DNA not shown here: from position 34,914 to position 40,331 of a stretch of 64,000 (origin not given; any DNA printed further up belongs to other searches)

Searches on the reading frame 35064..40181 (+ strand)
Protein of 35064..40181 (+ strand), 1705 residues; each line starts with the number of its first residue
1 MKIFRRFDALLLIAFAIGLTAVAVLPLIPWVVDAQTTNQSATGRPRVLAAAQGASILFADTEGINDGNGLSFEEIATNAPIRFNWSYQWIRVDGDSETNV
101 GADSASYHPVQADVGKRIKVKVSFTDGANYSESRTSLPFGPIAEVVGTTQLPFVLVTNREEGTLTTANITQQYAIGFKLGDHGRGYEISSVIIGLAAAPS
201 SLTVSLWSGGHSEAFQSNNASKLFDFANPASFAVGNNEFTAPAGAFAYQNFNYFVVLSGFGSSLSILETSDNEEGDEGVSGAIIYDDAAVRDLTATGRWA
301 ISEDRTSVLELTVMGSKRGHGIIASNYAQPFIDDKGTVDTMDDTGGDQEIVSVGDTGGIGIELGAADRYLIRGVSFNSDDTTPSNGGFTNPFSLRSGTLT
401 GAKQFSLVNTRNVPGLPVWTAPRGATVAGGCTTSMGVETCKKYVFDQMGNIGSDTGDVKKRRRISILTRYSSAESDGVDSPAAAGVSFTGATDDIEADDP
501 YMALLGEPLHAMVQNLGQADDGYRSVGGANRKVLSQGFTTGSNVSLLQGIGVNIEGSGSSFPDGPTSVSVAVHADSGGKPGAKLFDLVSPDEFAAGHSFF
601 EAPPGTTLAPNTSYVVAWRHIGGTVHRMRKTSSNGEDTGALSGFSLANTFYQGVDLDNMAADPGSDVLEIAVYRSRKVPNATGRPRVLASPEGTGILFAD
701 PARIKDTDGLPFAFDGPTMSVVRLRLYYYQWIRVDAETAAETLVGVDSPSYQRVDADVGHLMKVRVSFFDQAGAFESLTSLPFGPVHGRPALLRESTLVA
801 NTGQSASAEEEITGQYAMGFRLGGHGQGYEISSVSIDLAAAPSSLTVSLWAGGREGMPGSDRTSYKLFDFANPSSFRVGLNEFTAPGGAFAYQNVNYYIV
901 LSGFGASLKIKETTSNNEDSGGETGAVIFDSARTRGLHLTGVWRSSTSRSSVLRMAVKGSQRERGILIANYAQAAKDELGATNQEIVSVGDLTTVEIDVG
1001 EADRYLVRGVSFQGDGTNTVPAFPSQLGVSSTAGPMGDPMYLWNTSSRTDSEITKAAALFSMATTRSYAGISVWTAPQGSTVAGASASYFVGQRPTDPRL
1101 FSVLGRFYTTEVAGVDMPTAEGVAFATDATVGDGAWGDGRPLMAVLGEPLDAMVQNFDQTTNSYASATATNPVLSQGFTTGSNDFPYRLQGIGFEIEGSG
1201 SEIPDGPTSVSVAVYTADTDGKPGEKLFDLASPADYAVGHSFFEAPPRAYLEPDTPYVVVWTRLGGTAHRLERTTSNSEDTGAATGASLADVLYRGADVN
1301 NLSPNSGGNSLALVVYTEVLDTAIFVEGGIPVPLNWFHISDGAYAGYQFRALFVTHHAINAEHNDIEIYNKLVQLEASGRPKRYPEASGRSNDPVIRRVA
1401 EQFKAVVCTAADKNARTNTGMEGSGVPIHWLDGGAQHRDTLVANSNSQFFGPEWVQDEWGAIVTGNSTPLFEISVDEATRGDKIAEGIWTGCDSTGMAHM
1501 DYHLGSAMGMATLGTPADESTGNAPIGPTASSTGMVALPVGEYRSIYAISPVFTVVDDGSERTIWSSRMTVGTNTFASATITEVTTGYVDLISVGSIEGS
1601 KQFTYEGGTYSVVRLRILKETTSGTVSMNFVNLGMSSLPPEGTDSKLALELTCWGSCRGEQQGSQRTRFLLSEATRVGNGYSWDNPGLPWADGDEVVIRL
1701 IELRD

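Call 10: search_protein_families(library=pfam, proteins=[window:35064-40181:+], max_evalue=0.01)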
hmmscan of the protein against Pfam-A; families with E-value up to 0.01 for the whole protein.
window:35064-40181:+ (1705 aa): 2 families
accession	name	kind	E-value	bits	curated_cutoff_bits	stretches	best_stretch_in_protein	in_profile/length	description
PF16709.11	SCAB-Ig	-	8.3e-05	23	27.6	0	84-127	27-72/98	Ig domain of plant-specific actin-binding protein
PF23197.1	IG_AIR9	-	8.6e-05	22.8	27.5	0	87-121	33-69/87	AIR9 A9 domain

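Call 12: search_protein_families(library=ncbifam, proteins=[window:35064-40181:+], max_evalue=0.1)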
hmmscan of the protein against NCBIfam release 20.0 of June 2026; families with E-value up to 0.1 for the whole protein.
window:35064-40181:+ (1705 aa): 1 family
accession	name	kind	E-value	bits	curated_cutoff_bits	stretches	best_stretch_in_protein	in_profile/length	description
NF041539.1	choice_anch_R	domain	1.7e-48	164.6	30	4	515-652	2-133/155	choice-of-anchor R domain-containing protein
